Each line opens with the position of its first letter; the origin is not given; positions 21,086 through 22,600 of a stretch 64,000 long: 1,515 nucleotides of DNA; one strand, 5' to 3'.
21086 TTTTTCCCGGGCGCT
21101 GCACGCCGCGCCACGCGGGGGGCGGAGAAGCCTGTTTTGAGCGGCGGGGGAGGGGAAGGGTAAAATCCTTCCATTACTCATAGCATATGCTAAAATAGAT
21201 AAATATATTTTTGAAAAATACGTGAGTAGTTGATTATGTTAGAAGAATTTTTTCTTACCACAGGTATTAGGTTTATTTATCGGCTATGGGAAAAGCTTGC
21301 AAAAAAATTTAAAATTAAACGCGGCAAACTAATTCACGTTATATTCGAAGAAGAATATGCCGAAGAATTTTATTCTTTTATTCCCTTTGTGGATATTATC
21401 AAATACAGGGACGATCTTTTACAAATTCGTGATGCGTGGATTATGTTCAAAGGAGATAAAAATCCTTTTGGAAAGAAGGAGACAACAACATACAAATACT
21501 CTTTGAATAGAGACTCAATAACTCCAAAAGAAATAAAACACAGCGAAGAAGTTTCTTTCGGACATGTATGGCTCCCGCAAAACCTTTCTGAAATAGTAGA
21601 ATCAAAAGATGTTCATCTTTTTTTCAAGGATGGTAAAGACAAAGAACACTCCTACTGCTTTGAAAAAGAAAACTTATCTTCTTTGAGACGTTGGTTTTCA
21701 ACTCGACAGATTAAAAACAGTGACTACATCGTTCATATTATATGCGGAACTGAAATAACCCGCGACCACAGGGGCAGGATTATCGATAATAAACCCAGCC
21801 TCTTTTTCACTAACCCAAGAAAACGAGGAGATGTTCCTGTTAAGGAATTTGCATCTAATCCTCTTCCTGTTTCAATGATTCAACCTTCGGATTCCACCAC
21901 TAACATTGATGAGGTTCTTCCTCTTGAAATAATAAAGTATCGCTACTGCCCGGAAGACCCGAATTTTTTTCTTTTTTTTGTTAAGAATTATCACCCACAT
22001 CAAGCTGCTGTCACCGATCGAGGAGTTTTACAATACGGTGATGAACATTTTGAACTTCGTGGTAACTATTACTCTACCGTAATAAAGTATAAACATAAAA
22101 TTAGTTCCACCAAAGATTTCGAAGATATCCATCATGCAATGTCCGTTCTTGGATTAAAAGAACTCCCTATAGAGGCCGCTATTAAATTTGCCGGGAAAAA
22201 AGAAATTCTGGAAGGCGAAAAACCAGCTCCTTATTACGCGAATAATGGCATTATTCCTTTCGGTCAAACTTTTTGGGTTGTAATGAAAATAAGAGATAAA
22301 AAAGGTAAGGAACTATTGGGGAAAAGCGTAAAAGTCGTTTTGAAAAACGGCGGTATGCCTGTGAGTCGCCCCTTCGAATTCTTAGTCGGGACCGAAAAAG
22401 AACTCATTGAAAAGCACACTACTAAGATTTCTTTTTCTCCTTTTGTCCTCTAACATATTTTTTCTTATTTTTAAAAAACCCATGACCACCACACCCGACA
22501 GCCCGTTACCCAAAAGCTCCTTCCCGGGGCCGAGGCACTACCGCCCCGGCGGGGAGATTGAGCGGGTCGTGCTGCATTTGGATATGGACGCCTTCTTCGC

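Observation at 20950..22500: Second AT-rich island: a 407-aa orphan protein wedged immediately upstream of dinB, preceded by perfect palindromes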

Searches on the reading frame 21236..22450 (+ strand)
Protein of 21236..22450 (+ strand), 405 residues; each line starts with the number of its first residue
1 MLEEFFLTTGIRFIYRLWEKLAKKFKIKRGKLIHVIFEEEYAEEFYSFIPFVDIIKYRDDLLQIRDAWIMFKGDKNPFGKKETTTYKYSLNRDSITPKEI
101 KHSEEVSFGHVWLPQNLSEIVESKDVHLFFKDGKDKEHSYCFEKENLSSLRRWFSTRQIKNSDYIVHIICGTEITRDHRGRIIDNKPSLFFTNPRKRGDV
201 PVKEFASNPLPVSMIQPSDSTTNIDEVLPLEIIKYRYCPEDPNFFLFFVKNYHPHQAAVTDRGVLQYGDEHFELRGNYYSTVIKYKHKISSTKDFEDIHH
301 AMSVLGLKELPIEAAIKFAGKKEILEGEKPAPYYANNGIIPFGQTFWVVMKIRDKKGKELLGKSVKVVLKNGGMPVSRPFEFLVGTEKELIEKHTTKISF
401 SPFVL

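Call 7: search_protein_families(library=pfam, proteins=[window:21236-22450:+], max_evalue=0.01)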
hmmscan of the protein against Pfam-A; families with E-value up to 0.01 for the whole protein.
window:21236-22450:+ (405 aa): 0 families

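Call 8: search_protein_families(library=padloc, proteins=[window:21236-22450:+], max_evalue=1)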
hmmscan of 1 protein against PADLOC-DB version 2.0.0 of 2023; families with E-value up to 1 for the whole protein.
window:21236-22450:+ (405 aa): 0 families

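Call 9: search_protein_families(library=phrogs, proteins=[window:21236-22450:+], max_evalue=1)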
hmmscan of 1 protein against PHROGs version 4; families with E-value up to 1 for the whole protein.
window:21236-22450:+ (405 aa): 2 families
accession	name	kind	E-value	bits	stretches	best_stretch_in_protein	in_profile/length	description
phrog_9389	-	unknown function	0.019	16.4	1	281-314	2-34/65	-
phrog_12566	-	unknown function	0.16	13.3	0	277-316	69-108/133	-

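Call 10: find_homologous_proteins(query=window:21236-22450:+, max_evalue=0.01)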
Query window:21236-22450:+ (405 aa): 2 proteins with E <= 0.01 among 2582 candidates.
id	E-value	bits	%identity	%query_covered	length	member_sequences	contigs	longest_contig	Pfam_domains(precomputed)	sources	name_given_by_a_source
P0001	2.2e-275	931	100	100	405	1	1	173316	-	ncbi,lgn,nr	ncbi:MAG: hypothetical protein JW885_10740 [Deltaproteobacteria bacterium]|nr:hypothetical protein [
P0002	1.0e-176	606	69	98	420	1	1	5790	-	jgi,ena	-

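Call 13: find_encoding_contigs(protein=P0002, flank=10000)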
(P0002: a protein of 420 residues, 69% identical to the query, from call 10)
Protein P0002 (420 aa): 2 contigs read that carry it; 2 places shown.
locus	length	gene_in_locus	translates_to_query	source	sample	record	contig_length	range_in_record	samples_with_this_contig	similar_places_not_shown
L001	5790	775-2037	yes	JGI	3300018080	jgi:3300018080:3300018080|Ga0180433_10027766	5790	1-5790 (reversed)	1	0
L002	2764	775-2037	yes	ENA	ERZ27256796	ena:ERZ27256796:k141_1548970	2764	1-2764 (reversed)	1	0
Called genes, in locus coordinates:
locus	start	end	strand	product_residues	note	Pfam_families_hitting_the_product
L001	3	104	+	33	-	?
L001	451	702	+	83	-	-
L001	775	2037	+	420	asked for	-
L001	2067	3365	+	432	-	PF00817:IMS, PF11798:IMS_HHH (weak), PF21999:IMS_HHH_1, PF11799:IMS_C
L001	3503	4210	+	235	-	-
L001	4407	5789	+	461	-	?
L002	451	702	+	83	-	-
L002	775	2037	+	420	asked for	-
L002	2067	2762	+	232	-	?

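Call 14: find_encoding_contigs(protein=P0001, flank=10000)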
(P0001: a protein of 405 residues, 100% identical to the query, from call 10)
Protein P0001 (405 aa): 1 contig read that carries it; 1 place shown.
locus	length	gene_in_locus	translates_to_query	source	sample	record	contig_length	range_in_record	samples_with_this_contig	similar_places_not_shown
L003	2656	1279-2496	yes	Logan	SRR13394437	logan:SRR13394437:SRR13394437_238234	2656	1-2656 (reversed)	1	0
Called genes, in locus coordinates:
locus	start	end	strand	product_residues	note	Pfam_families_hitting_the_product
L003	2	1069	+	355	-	?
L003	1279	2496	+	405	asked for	-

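Call 19: search_protein_representatives(protein=window:21236-22450:+)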
Query: 405 residues. Proteins with E-value up to 0.001 (for the whole library): 4; up to 1e-10: 3; up to 1e-30: 1. The best 4 are listed.
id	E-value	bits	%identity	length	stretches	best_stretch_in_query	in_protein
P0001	7.1e-276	930.9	100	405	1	1-405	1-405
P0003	5.0e-17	78.4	29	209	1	16-198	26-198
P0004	3.7e-12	62.4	32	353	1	227-393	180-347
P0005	2.9e-04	36.4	28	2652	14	157-225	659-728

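Call 20: predict_structure(protein=window:21236-22450:+)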
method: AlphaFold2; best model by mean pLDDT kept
length: 405 residues; sequences in the alignment: 1
mean_pLDDT: 34.9   pTM: 0.22
mean pLDDT of the five models: 34.9, 32.4, 29.6, 29.6, 27.3
residues with pLDDT >= 90: 0; 70-90: 0; 50-70: 1; < 50: 404
segments of 3 or more residues with pLDDT < 50: 1-75, 77-405
pLDDT, mean of each block of 10 residues (from residue 1): 36 44 41 36 39 38 41 44 45 41 30 32 41 37 43 38 36 35 36 33 31 28 30 32 33 28 26 22 31 40 31 29 26 26 32 42 39 34 41 33 24
secondary structure, 60 per line:
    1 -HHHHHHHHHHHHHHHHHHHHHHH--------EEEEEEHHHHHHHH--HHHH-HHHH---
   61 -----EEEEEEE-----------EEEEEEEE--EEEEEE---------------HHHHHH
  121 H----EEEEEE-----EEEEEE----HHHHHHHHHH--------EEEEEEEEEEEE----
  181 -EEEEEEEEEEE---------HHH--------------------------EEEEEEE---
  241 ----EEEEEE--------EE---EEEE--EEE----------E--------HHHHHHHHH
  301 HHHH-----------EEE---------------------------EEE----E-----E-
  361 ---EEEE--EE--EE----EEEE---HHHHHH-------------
elements in order: H2-24 E33-38 H39-46 H49-52 H54-57 E66-72 E84-91 E94-99 H115-121 E126-131 E137-142 H147-156 E165-176 E182-192 E231-237 E245-250 E264-267 E270-272 H292-304 E316-318 E346-348 E364-367 E380-383 H387-392

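Call 23: find_encoding_contigs(protein=P0003, flank=10000)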
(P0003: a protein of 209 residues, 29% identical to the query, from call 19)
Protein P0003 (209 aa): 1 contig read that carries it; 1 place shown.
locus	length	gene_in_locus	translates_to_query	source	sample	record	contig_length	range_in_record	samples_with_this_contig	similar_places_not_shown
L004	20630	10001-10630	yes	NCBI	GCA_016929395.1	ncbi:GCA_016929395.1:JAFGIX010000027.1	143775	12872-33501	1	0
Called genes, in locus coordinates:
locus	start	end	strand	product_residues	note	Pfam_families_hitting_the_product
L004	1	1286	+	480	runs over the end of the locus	PF00004:AAA (weak), PF07728:AAA_5 (faint), PF00004:AAA (weak), PF07724:AAA_2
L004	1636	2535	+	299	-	PF00696:AA_kinase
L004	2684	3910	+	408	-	PF00202:Aminotran_3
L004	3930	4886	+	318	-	PF02729:OTCace_N, PF00185:OTCace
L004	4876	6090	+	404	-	PF00764:Arginosuc_synth, PF20979:Arginosuc_syn_C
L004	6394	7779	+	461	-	PF00206:Lyase_1, PF14698:ASL_C2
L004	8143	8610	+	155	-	-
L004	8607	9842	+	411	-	PF00278:Orn_DAP_Arg_deC, PF02784:Orn_Arg_deC_N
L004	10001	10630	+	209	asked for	-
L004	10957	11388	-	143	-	PF13650:Asp_protease_2 (weak), PF13975:gag-asp_proteas (weak)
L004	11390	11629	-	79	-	-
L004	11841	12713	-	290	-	-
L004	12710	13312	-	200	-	-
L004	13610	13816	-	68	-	-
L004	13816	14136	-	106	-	-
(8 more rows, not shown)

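Call 24: find_encoding_contigs(protein=P0004, flank=10000)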
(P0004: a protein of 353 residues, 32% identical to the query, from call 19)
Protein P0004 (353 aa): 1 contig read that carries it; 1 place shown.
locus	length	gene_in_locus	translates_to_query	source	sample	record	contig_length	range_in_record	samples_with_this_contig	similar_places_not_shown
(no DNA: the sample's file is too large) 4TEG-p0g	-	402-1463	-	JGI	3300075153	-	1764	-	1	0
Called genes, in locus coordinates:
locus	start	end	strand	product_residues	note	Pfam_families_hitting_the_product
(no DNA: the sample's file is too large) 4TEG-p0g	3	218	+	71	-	?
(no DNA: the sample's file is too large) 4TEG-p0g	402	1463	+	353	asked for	-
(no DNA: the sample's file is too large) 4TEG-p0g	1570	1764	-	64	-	?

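Call 27: find_homologous_proteins(query=A1, max_evalue=0.01)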
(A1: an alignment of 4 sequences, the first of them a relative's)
Query A1 (4 sequences) (405 aa, profile of the alignment): 3 proteins with E <= 0.01 among 5939 candidates.
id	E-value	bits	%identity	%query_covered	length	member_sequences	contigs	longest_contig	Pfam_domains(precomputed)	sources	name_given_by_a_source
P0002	1.3e-200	684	69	98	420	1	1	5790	-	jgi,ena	-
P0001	4.7e-192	656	100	100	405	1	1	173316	-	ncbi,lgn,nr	ncbi:MAG: hypothetical protein JW885_10740 [Deltaproteobacteria bacterium]|nr:hypothetical protein [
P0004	3.0e-133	463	31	39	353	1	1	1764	-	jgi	jgi:hypothetical protein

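Call 28: search_solved_structures(query=A1, max_evalue=10)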
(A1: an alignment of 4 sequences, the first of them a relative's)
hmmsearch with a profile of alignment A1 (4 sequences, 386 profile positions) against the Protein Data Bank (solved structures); distinct sequences matched with E-value up to 10: 1.
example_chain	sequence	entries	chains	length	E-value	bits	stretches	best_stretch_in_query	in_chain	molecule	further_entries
9hlz_c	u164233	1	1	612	0.099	14.8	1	89-185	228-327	ATPase synthesis protein 25, mitochondrial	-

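Call 29: search_protein_families(library=ncbifam, proteins=[window:21236-22450:+, P0003, P0004], max_evalue=0.1)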
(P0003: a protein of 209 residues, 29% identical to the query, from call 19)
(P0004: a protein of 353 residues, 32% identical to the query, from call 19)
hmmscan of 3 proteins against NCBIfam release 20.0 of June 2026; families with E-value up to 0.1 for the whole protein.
window:21236-22450:+ (405 aa): 1 family
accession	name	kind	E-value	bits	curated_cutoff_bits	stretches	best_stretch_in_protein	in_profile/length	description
TIGR01179.1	galE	equivalog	0.064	12.1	262.3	1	293-338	54-98/332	UDP-glucose 4-epimerase GalE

P0003 (209 aa): 0 families

P0004 (353 aa): 1 family
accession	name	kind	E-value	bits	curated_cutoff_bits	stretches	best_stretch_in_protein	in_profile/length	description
NF007424.1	PRK09967.1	equivalog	0.012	15.7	155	1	221-300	50-128/160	OmpA family protein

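Call 44: search_protein_families(library=pfam, proteins=[L001:451-699:+, L001:3503-4207:+], max_evalue=0.05)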
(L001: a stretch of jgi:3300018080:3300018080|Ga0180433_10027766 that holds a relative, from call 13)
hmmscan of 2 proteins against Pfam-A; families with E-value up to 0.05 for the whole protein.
L001:451-699:+ (83 aa): 1 family
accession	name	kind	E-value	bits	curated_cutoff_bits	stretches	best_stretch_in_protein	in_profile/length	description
PF20114.4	DUF6504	-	0.00065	20.3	24.2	1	18-46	23-51/103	Domain of unknown function (DUF6504)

L001:3503-4207:+ (235 aa): 0 families

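Call 45: search_protein_families(library=padloc, proteins=[P0003, P0004, P0002], max_evalue=0.05)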
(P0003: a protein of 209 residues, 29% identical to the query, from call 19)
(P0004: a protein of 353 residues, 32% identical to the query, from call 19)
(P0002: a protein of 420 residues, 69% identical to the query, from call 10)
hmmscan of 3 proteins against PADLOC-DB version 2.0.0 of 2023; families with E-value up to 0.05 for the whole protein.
P0003 (209 aa): 0 families

P0004 (353 aa): 0 families

P0002 (420 aa): 0 families

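Call 51: find_related_loci(query=A1, collection=viral_contigs, flank=8000)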
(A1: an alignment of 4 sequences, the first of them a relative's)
Query A1 (405 aa) in viral_contigs; peptide patterns used: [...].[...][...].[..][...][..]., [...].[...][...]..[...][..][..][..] (x = any residue, [..] = any of these).
86 stretches matched a pattern, but none encodes a relative of the query by tblastn (E <= 1e-3).

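Call 72: predict_structure(alignment_id=A1)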
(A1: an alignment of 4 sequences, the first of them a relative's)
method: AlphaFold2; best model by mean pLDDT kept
length: 405 residues; sequences in the alignment: 4
mean_pLDDT: 43.5   pTM: 0.33
mean pLDDT of the five models: 43.5, 36.6, 36.4, 36.0, 31.7
residues with pLDDT >= 90: 0; 70-90: 25; 50-70: 97; < 50: 283
segments of 3 or more residues with pLDDT < 50: 2-7, 15-22, 36-45, 74-85, 91-95, 145-226, 236-246, 253-366, 370-375, 383-405
pLDDT, mean of each block of 10 residues (from residue 1): 45 49 62 49 51 71 68 44 47 53 69 54 65 73 49 36 38 38 38 37 26 23 40 48 46 40 29 34 25 39 40 41 32 33 24 32 45 49 40 28 25
secondary structure, 60 per line:
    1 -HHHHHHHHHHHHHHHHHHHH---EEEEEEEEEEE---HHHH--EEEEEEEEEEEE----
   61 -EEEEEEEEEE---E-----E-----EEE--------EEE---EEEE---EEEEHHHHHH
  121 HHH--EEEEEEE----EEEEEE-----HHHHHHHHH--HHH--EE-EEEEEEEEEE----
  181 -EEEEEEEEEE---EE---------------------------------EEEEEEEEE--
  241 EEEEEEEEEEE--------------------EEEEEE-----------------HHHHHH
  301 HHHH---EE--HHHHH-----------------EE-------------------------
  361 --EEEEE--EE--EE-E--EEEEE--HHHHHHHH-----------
elements in order: H2-21 E25-35 H39-42 E45-56 E62-71 E87-89 E98-100 E104-107 E111-114 H115-123 E126-132 E137-142 H148-156 E167-176 E182-191 E230-238 E241-251 E272-277 H295-304 H312-316 E363-367 E380-384 H387-394

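Call 78: fold_search(model_id=the predicted structure, library=viral)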
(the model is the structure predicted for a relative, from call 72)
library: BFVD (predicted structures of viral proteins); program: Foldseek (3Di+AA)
matches with E <= 10: 502; with E <= 0.001: 0
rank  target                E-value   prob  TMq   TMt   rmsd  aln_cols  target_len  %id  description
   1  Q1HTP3                2.9e-03  0.66  0.16  0.19  32.5       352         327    7  W2R [Squirrelpox virus]
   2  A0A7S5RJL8            5.3e-03  0.89  0.16  0.28  18.9       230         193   11  (no name in the UniProt tables at hand)
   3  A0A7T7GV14            6.2e-03  0.18  0.10  0.11  21.4       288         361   10  Uncharacterized protein [Laksystermes virus]
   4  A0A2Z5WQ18            1.1e-02  1.00  0.20  0.48   6.4       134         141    7  (no name in the UniProt tables at hand)
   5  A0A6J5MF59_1          1.8e-02  0.33  0.19  0.11  30.1       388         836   13  Uncharacterized protein [uncultured Caudovirales phage]
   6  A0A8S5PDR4            2.0e-02  0.97  0.20  0.40  12.9       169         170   11  Uncharacterized protein [Siphoviridae sp. ctorp6]
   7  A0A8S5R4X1            2.1e-02  0.72  0.17  0.25  15.2       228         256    9  Uncharacterized protein [Siphoviridae sp. ctyjS2]
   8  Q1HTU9                2.1e-02  0.54  0.15  0.15  22.2       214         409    8  I1L [Squirrelpox virus]
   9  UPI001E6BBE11         2.7e-02  0.21  0.13  0.13  26.1       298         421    9  (no name look-up for this kind of identifier)
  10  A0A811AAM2            2.8e-02  0.75  0.16  0.29   7.9       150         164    9  (no name in the UniProt tables at hand)
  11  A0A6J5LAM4            3.0e-02  0.90  0.18  0.39   8.2       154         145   12  Uncharacterized protein [uncultured Caudovirales phage]
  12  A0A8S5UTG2            3.1e-02  0.90  0.16  0.36   9.7       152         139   11  Uncharacterized protein [Myoviridae sp. ctYA416]
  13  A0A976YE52            3.3e-02  0.93  0.20  0.37   7.3       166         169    8  (no name in the UniProt tables at hand)
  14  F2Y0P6                3.9e-02  0.04  0.07  0.05  32.2       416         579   10  (no name in the UniProt tables at hand)
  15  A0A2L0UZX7            4.1e-02  0.08  0.08  0.04  38.0       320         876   11  Uncharacterized protein [Agrobacterium phage Atu_ph07]
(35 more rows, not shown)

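Call 87: search_protein_families(library=padloc, proteins=[L173:10304-11137:+], max_evalue=0.01)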
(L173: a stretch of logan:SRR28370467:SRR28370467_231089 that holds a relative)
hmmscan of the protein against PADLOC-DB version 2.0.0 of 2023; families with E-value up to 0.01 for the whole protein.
L173:10304-11137:+ (278 aa): 1 family
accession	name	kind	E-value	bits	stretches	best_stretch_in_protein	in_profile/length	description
PDLC03000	DUF4238-Pers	-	0.00071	17.1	1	4-206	8-228/309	-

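Call 88: search_protein_families(library=pfam, proteins=[L173:10304-11137:+, L173:12455-13300:+], max_evalue=0.01)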
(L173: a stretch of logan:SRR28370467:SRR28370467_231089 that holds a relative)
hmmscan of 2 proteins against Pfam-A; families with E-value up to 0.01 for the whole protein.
L173:10304-11137:+ (278 aa): 1 family
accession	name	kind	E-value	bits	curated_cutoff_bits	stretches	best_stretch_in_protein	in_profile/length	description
PF14022.11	DUF4238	-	3.1e-26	92.9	27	1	2-261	1-280/281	Protein of unknown function (DUF4238)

L173:12455-13300:+ (282 aa): 0 families
